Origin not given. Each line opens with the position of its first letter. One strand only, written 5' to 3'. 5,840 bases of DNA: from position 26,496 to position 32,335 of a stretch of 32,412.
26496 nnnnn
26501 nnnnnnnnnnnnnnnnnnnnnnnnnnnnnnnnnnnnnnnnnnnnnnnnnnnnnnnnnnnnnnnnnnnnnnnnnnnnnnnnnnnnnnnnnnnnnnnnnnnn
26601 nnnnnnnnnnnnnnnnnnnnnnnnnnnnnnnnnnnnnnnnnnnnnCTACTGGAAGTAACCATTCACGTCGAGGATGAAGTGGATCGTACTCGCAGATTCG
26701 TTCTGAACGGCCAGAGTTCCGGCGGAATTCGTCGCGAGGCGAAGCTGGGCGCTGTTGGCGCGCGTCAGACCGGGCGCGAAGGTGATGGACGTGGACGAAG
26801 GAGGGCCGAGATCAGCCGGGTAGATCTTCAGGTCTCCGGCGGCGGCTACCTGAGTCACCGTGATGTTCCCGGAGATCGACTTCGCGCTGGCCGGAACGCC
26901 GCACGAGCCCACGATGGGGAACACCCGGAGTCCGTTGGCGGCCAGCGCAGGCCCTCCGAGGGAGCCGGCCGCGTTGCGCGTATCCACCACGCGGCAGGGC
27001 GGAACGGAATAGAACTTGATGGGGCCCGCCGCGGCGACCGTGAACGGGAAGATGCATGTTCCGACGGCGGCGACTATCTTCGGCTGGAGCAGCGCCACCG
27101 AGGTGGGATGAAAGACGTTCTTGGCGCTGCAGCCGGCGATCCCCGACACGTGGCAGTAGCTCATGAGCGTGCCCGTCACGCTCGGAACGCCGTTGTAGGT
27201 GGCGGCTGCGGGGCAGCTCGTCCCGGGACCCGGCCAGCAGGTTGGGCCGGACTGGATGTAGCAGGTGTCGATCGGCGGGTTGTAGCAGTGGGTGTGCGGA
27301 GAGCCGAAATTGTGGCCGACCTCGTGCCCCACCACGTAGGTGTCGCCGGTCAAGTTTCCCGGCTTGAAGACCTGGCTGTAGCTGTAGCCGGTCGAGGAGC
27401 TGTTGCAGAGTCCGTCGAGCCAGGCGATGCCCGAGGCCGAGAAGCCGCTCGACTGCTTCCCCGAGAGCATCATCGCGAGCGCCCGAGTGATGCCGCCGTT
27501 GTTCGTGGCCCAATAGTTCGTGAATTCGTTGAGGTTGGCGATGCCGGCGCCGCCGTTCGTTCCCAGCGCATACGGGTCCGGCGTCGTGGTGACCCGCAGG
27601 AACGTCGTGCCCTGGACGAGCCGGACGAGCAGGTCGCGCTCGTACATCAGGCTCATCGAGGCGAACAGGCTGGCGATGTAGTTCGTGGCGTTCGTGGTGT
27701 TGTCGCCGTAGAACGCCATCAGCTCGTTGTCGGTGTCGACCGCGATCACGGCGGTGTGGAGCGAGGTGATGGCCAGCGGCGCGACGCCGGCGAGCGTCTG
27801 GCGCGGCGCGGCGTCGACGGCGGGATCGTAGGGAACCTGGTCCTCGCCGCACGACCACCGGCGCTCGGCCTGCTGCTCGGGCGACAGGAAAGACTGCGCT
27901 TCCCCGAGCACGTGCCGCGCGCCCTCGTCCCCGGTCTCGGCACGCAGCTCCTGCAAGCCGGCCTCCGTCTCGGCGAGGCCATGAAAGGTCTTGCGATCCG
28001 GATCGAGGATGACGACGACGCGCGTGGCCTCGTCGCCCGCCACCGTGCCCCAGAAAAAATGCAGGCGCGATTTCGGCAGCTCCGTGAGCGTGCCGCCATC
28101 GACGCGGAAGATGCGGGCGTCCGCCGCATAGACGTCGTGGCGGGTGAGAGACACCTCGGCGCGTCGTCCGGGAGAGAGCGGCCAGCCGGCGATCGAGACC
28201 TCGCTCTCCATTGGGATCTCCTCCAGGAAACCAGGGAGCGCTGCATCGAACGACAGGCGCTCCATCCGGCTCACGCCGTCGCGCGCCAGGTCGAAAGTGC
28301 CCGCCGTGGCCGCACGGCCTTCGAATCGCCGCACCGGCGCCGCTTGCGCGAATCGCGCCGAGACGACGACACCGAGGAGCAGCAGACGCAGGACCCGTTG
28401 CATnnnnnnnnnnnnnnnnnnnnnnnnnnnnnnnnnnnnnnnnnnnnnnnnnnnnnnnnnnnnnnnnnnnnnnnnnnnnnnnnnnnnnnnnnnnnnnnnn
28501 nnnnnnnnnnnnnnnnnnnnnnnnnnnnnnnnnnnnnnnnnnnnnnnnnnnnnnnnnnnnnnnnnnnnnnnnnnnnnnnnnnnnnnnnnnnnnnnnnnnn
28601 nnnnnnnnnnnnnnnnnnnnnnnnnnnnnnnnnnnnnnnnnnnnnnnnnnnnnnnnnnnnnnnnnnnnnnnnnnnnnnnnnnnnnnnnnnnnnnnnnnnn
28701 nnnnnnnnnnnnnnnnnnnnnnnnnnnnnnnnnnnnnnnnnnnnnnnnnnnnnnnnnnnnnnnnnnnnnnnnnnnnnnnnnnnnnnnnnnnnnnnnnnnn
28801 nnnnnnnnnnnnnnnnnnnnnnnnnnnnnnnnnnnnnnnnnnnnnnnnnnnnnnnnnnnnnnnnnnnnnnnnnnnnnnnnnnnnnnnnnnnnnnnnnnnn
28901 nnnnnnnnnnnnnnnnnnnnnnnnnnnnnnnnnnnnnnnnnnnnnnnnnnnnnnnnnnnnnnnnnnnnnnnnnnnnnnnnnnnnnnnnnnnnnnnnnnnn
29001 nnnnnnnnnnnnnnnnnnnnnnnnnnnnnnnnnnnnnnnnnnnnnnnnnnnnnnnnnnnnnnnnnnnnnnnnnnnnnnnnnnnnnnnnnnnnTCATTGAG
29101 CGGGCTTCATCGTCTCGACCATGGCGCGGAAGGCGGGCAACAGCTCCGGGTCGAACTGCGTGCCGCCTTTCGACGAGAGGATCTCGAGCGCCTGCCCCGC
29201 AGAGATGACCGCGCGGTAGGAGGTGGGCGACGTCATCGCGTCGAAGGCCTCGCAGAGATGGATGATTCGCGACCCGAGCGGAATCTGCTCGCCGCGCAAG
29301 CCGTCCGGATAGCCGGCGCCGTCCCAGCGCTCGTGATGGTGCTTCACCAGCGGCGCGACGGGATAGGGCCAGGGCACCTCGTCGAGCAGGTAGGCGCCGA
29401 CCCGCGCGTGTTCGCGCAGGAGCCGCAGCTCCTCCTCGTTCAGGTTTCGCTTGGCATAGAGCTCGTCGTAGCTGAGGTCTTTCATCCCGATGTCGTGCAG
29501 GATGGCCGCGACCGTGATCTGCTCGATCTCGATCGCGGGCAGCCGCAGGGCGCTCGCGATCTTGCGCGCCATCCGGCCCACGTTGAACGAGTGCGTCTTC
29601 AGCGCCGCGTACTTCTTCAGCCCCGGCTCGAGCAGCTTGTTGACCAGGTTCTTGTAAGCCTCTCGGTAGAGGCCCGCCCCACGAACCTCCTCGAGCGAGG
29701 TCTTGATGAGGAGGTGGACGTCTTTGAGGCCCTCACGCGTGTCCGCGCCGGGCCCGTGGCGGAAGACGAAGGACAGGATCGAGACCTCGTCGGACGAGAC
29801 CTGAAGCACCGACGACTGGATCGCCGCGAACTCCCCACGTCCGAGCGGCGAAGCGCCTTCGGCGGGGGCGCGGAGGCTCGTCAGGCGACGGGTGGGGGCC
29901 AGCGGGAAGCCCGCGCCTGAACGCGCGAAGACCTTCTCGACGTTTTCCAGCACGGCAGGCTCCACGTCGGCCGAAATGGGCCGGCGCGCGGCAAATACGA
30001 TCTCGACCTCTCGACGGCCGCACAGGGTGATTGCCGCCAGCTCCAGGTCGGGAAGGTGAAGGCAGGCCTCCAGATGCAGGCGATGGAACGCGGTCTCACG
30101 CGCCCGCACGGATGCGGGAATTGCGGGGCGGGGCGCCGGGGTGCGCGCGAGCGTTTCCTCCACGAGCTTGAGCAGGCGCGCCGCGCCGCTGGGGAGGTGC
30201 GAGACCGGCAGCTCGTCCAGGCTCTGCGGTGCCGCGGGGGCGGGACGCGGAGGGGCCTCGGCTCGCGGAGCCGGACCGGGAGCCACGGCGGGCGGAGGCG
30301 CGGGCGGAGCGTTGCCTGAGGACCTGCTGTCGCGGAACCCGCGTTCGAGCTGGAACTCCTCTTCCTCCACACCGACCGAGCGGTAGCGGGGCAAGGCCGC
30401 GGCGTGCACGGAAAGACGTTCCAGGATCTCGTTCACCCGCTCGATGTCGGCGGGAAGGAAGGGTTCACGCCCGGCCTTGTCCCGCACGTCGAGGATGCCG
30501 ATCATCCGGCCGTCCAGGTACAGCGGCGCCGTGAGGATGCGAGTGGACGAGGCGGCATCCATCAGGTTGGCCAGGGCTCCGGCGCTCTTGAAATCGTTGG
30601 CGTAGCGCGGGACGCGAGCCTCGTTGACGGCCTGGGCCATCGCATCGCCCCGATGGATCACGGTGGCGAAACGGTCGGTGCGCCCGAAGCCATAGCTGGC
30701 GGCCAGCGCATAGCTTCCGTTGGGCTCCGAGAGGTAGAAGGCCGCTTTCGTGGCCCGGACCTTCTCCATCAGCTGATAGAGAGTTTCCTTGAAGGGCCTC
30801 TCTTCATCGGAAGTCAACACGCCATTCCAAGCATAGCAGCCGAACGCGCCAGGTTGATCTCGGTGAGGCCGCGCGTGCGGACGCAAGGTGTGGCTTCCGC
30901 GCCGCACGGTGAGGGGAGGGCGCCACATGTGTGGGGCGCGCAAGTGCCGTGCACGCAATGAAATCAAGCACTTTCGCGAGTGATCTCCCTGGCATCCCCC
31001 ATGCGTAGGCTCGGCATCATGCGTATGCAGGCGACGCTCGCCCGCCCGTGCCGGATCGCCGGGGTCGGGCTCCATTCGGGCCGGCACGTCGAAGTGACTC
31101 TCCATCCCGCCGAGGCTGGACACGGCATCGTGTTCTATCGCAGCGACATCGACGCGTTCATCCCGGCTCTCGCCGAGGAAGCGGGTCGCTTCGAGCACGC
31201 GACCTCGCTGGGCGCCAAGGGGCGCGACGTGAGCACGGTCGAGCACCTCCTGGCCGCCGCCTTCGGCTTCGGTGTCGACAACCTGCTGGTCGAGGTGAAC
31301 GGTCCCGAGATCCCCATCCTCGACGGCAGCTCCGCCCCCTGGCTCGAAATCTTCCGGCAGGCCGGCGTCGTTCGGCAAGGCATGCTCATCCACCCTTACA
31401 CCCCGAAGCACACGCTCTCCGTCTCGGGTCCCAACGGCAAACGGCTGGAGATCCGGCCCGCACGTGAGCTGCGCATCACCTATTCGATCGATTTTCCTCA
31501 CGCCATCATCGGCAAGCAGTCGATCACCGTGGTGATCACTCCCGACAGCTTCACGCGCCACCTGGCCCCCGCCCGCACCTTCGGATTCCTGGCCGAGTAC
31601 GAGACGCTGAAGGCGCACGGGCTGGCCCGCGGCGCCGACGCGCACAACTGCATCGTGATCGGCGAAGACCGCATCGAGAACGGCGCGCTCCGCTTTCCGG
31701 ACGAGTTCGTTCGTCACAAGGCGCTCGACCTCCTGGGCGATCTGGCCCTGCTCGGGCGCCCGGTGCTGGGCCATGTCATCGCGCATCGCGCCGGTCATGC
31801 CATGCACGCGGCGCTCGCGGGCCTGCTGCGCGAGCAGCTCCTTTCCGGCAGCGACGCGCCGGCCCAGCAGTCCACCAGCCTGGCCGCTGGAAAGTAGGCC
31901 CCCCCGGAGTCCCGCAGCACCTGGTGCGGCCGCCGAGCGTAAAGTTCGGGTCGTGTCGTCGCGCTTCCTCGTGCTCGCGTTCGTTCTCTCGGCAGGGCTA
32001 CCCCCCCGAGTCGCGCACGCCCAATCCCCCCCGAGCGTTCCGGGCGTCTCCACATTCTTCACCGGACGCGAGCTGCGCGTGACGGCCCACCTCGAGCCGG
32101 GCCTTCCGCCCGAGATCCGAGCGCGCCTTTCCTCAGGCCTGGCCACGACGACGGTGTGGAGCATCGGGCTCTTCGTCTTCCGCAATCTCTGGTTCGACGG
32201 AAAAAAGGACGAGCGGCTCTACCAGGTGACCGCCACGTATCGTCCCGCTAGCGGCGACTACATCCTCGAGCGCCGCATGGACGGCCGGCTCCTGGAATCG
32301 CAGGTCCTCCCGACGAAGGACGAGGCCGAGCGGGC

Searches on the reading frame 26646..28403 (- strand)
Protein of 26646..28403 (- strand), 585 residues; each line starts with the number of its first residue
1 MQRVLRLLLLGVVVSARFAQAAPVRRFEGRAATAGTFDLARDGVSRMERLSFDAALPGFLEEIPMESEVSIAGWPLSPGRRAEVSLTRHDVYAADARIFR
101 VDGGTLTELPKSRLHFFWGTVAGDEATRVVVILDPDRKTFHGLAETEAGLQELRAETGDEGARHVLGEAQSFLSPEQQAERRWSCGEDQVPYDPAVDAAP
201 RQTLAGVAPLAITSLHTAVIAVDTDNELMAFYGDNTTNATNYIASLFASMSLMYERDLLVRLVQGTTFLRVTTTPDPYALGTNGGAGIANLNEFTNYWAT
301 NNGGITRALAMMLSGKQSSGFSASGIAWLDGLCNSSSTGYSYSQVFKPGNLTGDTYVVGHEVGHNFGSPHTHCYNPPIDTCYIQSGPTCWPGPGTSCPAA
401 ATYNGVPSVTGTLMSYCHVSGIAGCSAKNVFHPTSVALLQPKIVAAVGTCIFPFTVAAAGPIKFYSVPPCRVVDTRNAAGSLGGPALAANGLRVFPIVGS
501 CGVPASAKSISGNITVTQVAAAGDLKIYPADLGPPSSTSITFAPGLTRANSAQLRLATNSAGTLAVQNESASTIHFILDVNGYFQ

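Call 5: search_protein_families(library=pfam, proteins=[window:26646-28403:-], max_evalue=0.01)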
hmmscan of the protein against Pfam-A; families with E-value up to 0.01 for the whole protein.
window:26646-28403:- (585 aa): 4 families
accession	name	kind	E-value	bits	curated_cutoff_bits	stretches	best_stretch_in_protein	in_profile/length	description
PF13688.12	Reprolysin_5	-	2.1e-17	64.4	27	1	218-403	6-182/196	Metallo-peptidase family M12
PF13583.11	Reprolysin_4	-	2.2e-11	44.2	22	1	217-418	4-177/203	Metallo-peptidase family M12B Reprolysin-like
PF13582.12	Reprolysin_3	-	3.7e-11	44.1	22.4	1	241-371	2-123/123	Metallo-peptidase family M12B Reprolysin-like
PF13574.12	Reprolysin_2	-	6.7e-08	33.1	27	1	238-384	3-147/195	Metallo-peptidase family M12B Reprolysin-like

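Call 6: search_protein_families(library=ncbifam, proteins=[window:26646-28403:-], max_evalue=0.01)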
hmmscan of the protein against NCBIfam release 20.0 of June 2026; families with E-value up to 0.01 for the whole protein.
window:26646-28403:- (585 aa): 0 families

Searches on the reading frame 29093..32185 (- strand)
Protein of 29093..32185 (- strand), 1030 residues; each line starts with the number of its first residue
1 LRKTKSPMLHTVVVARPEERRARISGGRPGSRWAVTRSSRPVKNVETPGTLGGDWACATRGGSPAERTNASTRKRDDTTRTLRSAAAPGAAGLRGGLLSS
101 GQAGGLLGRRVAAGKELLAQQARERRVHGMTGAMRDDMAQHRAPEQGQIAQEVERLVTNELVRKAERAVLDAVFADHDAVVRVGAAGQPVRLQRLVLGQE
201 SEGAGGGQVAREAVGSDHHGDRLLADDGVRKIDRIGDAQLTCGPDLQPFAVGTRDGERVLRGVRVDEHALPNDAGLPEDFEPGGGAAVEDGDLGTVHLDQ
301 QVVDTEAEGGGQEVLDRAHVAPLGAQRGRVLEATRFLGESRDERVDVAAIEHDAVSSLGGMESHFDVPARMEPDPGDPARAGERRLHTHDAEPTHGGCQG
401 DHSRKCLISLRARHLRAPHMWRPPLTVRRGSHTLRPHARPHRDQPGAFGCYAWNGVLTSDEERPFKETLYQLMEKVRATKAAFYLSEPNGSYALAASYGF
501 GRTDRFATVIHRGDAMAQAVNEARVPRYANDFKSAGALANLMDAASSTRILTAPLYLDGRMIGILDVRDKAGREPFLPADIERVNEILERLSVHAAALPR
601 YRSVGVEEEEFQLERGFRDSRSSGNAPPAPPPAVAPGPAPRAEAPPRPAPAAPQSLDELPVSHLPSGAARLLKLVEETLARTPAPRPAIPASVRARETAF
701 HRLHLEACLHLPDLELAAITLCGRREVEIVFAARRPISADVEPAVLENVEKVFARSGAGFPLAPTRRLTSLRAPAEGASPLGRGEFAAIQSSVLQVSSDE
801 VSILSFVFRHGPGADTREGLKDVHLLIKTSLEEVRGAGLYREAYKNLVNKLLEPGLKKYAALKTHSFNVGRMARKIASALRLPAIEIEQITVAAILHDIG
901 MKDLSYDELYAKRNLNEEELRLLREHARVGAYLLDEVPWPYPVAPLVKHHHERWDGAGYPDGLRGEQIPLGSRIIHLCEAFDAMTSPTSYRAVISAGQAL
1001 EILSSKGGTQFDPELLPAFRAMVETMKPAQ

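Call 7: search_protein_families(library=pfam, proteins=[window:29093-32185:-], max_evalue=0.01)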
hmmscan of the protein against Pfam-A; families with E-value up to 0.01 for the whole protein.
window:29093-32185:- (1030 aa): 5 families
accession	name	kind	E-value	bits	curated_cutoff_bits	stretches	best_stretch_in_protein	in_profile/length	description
PF13487.12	HD_5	-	9.3e-32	110.5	27.2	1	860-1015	12-170/170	HD domain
PF01966.28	HD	-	3.9e-18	66.3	22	1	864-984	3-116/116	HD domain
PF01590.32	GAF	-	1.2e-05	26.3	22.4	1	463-593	4-131/133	GAF domain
PF08668.18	HDOD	-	2.6e-05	24.2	22.9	1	856-952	89-195/196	HDOD domain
PF13185.12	GAF_2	-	6.9e-05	23.5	28.6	1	467-588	10-128/136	GAF domain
